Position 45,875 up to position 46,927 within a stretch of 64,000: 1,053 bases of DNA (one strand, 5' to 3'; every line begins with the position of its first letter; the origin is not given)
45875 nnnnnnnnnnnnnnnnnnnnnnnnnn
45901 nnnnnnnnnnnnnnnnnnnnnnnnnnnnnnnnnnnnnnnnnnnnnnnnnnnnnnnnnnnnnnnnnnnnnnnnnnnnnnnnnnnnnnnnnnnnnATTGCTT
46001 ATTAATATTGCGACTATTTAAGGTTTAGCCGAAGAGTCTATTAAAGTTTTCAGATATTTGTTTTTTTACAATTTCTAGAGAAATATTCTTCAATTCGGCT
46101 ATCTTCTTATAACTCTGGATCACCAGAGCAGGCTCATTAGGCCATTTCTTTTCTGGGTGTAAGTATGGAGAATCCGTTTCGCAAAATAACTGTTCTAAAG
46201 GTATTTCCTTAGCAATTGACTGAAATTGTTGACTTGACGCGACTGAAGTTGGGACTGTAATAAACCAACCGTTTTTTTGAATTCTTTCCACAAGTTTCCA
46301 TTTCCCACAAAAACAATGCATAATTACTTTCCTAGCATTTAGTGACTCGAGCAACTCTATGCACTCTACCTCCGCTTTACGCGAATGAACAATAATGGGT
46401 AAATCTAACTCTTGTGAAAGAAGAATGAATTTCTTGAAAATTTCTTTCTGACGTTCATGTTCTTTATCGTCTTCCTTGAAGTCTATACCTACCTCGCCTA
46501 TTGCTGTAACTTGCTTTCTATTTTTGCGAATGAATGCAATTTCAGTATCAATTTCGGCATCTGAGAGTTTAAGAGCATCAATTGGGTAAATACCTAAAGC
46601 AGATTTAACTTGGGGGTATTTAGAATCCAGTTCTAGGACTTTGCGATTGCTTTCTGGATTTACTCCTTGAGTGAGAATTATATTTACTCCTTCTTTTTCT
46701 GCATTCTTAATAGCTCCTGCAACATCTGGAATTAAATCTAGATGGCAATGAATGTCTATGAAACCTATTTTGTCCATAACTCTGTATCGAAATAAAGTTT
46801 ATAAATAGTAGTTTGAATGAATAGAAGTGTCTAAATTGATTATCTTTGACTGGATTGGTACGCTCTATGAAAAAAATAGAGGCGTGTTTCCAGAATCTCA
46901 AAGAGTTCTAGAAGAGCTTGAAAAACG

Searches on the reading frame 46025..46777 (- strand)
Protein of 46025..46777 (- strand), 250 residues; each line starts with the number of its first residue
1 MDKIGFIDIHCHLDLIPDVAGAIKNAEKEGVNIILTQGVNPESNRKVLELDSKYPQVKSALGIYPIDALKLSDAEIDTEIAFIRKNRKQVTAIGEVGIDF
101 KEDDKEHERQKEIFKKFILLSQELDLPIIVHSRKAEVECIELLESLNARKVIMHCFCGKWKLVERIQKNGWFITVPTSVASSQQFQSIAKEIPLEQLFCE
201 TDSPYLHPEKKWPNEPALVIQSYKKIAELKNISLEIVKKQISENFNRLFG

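Call 99: find_encoding_contigs(protein=window:46025-46777:-, flank=10000, max_places=1)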
Protein window:46025-46777:- (250 aa): 5 contigs read that carry it; 1 place shown.
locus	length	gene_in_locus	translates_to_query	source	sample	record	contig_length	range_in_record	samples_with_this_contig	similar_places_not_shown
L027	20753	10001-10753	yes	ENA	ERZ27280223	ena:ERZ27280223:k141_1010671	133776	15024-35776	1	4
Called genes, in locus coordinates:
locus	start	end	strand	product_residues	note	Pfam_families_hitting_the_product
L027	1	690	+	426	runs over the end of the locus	-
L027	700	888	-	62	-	-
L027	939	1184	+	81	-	PF00462:Glutaredoxin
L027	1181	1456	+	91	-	PF01329:Pterin_4a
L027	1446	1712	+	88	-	-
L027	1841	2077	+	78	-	PF24434:DUF7557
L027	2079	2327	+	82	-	PF05016:ParE_toxin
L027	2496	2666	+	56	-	-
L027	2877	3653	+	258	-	PF03848:TehB, PF05175:MTS (weak), PF13489:Methyltransf_23, PF06325:PrmA (weak), PF13847:Methyltransf_31, PF08241:Methyltransf_11, PF08242:Methyltransf_12, PF13649:Methyltransf_25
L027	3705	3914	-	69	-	-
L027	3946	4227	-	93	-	-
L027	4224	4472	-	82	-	-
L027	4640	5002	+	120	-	-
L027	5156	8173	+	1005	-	PF00133:tRNA-synt_1, PF09334:tRNA-synt_1g, PF01406:tRNA-synt_1e, PF01921:tRNA-synt_1f, PF09334:tRNA-synt_1g, PF08264:Anticodon_1, PF19302:DUF5915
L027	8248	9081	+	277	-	PF01978:TrmB, PF11495:TrmB_EBD_N (faint), PF13091:PLDc_2 (faint)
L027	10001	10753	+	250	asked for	PF01026:TatD_DNase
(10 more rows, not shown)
